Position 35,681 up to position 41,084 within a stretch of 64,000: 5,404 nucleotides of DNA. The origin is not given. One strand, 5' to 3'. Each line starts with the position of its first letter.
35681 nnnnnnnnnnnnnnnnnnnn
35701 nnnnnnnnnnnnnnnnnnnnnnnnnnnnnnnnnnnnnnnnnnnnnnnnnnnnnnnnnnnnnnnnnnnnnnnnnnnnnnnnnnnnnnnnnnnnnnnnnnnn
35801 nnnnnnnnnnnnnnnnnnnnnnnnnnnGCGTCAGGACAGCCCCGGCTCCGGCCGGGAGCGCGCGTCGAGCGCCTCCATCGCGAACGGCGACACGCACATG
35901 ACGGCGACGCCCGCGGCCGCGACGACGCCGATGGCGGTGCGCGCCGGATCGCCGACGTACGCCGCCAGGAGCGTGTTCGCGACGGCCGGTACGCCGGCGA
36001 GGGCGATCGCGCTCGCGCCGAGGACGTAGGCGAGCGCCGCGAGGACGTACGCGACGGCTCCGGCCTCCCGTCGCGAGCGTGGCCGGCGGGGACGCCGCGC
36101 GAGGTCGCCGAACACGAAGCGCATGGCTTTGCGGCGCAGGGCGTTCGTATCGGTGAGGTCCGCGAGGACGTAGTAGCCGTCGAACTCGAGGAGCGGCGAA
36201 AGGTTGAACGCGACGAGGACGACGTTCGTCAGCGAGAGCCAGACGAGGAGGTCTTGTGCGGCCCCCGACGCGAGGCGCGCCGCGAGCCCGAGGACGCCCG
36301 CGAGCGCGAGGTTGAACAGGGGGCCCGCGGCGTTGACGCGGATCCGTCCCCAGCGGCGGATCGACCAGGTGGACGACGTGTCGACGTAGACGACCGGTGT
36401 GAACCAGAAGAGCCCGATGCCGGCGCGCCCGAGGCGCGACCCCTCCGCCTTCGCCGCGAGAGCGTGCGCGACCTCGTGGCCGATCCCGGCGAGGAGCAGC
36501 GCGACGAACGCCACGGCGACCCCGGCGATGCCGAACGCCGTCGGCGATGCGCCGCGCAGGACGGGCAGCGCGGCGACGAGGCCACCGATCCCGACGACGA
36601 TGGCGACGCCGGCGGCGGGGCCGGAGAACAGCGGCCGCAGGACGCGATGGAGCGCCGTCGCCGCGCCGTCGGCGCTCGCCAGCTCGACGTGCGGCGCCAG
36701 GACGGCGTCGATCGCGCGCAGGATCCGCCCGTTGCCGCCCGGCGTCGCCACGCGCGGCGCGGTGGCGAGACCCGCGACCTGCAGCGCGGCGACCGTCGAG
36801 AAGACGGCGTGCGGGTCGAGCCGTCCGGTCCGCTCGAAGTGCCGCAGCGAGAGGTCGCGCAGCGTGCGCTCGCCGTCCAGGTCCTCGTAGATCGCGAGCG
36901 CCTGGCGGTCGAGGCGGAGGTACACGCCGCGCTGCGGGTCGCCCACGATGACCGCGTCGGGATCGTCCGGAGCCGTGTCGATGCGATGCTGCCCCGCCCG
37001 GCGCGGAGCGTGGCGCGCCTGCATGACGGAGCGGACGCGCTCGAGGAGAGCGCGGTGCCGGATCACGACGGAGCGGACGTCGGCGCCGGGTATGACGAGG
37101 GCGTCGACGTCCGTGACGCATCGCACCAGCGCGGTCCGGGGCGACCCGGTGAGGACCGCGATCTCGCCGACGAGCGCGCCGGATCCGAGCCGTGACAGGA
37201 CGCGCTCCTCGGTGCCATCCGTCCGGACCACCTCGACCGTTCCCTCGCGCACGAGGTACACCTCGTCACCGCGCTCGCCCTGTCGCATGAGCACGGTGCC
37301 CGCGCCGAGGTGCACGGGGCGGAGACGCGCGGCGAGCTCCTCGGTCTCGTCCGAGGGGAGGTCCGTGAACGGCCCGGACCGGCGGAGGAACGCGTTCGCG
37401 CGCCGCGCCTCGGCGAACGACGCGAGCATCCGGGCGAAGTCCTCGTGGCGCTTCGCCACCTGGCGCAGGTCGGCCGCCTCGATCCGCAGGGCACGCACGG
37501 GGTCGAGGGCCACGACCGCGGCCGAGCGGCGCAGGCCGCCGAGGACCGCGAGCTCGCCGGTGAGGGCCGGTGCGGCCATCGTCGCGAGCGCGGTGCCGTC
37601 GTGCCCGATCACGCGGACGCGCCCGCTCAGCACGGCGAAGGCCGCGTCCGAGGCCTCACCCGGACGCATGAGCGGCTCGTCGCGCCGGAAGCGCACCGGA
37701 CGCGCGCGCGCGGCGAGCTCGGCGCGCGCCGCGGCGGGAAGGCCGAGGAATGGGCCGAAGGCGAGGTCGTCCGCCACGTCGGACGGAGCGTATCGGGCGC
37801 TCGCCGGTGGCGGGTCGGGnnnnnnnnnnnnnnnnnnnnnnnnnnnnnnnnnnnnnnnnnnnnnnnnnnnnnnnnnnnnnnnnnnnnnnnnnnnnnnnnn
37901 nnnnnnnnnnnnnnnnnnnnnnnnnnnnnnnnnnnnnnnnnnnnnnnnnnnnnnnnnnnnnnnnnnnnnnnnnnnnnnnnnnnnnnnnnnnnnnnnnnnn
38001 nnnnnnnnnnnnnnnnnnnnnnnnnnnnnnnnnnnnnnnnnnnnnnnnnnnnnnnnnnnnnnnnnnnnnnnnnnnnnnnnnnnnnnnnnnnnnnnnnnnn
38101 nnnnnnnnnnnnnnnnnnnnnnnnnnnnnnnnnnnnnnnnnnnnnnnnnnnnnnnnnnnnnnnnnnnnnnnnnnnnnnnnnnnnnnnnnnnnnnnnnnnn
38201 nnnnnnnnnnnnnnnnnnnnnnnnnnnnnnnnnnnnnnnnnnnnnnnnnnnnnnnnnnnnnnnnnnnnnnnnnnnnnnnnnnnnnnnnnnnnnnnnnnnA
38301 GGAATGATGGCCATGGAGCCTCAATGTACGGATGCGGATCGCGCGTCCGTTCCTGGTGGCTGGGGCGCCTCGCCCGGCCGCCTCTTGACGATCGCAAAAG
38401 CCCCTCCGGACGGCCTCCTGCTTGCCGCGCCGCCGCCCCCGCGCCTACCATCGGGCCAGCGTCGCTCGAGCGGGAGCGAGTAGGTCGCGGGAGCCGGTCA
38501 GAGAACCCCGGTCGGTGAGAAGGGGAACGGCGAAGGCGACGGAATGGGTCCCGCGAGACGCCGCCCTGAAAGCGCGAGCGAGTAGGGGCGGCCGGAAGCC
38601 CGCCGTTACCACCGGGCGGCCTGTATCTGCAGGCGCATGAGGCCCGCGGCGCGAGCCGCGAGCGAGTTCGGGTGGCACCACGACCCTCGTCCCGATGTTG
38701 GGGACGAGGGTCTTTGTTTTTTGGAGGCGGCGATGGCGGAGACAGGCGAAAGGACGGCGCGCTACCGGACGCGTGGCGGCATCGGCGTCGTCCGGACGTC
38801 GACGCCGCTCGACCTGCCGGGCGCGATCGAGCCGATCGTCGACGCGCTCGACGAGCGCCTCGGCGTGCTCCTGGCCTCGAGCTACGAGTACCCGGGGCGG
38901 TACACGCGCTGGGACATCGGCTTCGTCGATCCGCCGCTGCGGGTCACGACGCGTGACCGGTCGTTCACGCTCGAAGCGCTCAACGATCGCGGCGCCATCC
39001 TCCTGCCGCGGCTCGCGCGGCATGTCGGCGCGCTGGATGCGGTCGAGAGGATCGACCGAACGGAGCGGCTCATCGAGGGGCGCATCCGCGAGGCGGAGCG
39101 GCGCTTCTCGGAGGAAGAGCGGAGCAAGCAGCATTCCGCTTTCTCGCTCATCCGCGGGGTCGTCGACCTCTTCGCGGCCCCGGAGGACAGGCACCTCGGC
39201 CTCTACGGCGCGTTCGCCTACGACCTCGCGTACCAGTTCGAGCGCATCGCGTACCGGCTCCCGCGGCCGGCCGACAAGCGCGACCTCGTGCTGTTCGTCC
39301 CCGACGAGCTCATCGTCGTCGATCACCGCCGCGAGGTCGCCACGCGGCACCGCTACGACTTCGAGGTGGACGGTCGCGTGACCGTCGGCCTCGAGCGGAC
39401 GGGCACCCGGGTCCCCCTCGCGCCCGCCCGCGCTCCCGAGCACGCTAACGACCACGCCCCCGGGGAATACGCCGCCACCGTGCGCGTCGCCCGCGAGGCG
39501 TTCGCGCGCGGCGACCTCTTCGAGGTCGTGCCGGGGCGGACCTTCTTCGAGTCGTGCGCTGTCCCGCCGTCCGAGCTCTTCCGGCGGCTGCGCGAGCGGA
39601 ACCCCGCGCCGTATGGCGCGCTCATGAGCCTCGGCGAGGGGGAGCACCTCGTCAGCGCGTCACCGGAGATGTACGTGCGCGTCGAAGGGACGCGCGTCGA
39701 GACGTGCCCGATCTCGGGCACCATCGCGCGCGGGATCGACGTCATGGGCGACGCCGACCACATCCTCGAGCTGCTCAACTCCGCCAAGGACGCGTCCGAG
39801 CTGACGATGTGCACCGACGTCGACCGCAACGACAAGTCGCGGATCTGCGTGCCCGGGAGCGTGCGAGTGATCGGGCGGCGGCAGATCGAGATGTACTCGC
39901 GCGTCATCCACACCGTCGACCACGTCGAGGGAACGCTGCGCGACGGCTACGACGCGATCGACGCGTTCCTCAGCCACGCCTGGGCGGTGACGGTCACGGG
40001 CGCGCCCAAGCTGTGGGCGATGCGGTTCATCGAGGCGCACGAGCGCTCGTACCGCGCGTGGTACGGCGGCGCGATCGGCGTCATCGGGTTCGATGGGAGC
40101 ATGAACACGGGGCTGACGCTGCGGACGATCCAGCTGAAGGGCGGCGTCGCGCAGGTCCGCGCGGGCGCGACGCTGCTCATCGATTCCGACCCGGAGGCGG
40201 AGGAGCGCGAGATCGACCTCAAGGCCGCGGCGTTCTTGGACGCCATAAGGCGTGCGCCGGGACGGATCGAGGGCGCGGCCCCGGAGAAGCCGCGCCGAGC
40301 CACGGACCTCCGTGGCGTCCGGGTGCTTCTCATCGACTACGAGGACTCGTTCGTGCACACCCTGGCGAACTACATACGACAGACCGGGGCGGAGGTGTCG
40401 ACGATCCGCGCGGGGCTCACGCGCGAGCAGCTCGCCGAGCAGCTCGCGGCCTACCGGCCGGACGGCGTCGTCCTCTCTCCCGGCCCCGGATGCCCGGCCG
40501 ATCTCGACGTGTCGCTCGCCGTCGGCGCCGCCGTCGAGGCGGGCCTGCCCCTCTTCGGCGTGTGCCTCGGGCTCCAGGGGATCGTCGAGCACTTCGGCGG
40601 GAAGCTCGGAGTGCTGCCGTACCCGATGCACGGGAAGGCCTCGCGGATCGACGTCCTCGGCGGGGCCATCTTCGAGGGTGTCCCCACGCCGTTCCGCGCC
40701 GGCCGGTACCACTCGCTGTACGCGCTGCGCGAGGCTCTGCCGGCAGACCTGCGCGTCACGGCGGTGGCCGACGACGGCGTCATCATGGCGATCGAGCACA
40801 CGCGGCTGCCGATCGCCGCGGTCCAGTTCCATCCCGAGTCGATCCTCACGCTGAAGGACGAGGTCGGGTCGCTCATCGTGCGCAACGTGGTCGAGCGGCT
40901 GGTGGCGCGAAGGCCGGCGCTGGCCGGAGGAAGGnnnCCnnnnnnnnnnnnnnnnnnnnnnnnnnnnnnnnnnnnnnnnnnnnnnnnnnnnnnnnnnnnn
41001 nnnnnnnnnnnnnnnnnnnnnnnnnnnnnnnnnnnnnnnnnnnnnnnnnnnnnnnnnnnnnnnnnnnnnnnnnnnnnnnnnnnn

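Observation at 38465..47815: Tryptophan T-box riboswitch with a perfect attenuator controlling a nine-gene aromatic amino-acid super-operon that starts with a fused TrpE-TrpG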

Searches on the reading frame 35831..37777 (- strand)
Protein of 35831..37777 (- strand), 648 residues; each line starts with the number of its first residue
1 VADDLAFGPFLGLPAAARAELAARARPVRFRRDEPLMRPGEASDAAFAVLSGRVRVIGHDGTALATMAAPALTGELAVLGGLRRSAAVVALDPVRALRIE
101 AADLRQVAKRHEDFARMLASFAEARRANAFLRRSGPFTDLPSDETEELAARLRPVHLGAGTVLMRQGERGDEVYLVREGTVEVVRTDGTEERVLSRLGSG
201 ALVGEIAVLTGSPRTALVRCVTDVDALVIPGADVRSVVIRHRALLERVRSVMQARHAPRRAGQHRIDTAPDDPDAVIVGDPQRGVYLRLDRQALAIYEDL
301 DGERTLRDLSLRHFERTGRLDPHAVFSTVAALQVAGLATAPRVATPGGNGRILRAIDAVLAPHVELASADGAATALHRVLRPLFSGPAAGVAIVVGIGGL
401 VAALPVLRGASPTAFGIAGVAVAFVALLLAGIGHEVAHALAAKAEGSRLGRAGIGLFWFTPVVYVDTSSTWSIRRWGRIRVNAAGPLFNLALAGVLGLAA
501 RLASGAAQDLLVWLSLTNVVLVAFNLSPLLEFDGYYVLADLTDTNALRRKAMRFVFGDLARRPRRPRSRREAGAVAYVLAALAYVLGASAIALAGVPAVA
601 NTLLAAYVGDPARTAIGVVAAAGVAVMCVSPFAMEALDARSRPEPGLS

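Call 56: search_protein_families(library=pfam, proteins=[window:35831-37777:-])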
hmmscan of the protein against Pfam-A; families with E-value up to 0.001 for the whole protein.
window:35831-37777:- (648 aa): 2 families
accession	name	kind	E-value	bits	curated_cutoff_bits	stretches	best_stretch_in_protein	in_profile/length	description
PF00027.35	cNMP_binding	-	3.6e-37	126.6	27.5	2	155-239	2-87/89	Cyclic nucleotide-binding domain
PF02163.28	Peptidase_M50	-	3.7e-12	46.5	27.2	1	423-499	2-99/221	Peptidase family M50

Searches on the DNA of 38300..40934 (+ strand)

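Call 4: search_rna_families(source=window, start=38300, end=38800, threshold=evalue, max_evalue=10, show_alignments=5)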
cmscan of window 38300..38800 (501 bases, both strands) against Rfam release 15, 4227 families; matches with E-value up to 10: 4.
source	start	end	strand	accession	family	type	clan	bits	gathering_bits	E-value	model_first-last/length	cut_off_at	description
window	38456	38697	+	RF00230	T-box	Cis-reg; leader;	-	47.2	93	2.3e-09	1-219/219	no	T-box leader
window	38633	38712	-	RF02605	scr5239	Gene; sRNA;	-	17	64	1.5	1-158/158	no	Streptomyces sRNA scr5239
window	38502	38565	-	RF02345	ar15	Gene; sRNA;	CL00108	12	40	9.4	1-112/112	no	Alphaproteobacterial ar15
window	38682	38712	+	RF02505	Atu_L6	Gene; sRNA;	-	11.1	100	7.3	81-111/124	no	Rhizobiales sRNA Atu_L6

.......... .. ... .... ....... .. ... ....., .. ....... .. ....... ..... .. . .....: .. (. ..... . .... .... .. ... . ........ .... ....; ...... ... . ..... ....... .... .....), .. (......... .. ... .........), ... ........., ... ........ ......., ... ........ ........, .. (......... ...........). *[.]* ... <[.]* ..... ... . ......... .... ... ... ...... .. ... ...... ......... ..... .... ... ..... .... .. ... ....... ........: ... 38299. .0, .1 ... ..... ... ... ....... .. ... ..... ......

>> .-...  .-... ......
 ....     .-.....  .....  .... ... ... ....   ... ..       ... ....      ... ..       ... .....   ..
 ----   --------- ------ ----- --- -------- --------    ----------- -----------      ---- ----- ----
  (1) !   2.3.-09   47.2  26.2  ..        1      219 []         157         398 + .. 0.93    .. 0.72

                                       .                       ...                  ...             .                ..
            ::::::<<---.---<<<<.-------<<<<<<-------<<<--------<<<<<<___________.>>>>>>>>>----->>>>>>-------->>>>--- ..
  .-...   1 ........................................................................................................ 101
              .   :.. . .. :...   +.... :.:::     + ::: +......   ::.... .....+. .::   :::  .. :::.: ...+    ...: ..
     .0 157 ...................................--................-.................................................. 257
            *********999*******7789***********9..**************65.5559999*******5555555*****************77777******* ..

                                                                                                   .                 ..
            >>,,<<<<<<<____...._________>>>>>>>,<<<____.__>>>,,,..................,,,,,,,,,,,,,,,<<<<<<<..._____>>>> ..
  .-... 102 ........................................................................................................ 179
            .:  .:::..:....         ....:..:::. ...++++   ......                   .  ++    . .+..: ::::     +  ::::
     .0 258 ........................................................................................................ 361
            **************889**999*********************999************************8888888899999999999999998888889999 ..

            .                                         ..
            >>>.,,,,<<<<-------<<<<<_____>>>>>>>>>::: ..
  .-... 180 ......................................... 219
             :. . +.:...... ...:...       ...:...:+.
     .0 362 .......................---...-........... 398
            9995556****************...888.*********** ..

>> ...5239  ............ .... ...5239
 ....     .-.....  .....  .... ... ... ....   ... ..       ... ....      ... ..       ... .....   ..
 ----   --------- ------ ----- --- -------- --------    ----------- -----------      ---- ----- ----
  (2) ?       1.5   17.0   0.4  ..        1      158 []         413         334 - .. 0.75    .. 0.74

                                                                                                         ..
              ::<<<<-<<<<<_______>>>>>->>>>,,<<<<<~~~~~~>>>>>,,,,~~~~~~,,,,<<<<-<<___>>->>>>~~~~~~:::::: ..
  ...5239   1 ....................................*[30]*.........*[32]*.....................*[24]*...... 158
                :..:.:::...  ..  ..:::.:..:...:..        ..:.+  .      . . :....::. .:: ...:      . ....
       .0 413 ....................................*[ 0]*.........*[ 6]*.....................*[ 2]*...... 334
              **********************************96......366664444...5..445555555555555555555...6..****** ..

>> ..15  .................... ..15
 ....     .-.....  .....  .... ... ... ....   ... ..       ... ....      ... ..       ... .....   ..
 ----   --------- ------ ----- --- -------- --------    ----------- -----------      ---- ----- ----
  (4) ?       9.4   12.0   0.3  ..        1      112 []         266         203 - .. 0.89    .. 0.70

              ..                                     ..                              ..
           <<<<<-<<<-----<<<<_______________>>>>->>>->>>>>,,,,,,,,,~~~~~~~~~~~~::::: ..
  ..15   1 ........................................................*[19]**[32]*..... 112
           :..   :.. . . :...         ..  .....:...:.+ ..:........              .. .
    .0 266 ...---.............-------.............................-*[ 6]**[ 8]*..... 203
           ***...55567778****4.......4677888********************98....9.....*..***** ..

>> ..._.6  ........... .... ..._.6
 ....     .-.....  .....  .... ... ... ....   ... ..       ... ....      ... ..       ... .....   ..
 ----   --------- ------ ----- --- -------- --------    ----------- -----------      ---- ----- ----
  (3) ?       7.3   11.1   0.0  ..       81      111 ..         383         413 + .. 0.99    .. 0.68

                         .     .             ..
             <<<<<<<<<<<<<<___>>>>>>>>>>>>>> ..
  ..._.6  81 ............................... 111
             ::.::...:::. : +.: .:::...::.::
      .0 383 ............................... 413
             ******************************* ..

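Call 50: search_rna_families(sources=[L188, L090, L084, L171, L003, L002], threshold=evalue, max_evalue=0.01)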
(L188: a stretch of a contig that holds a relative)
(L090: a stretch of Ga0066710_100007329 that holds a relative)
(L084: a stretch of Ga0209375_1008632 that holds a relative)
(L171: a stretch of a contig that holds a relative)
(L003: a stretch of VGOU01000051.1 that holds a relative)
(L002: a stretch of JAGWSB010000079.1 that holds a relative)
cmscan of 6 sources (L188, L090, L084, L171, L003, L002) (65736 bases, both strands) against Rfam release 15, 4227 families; matches with E-value up to 0.01: 9.
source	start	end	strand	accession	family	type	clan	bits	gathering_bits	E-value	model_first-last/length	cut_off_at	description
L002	1458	1529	+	RF00005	tRNA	Gene; tRNA;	CL00001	69.2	29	5.2e-13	1-71/71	no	tRNA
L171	1858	2108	+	RF00230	T-box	Cis-reg; leader;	-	62.3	93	4.1e-11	1-219/219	no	T-box leader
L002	153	224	+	RF00005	tRNA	Gene; tRNA;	CL00001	61.1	29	9.1e-11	1-71/71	no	tRNA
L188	2177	2258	+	RF03941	mir-3158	Gene; miRNA;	-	60.8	97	6.3e-09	1-81/81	no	mir-3158 microRNA precursor family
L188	2177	2258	-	RF03941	mir-3158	Gene; miRNA;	-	60.8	97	6.3e-09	1-81/81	no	mir-3158 microRNA precursor family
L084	1205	1445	+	RF00230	T-box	Cis-reg; leader;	-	44.9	93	1.2e-06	1-219/219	no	T-box leader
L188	4191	4442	+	RF00230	T-box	Cis-reg; leader;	-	43.2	93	3.4e-06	1-219/219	no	T-box leader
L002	9468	9710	+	RF00230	T-box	Cis-reg; leader;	-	41.5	93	8.9e-06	1-219/219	no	T-box leader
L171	5302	5368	-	RF01781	ASdes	Gene; sRNA;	-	29.8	40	0.0093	1-68/68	no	ASdes TB sRNA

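Call 66: search_rna_families(source=L005, start=1, end=8700, threshold=evalue, max_evalue=0.1)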
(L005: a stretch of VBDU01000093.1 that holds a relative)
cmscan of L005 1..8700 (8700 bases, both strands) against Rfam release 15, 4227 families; matches with E-value up to 0.1: 0.
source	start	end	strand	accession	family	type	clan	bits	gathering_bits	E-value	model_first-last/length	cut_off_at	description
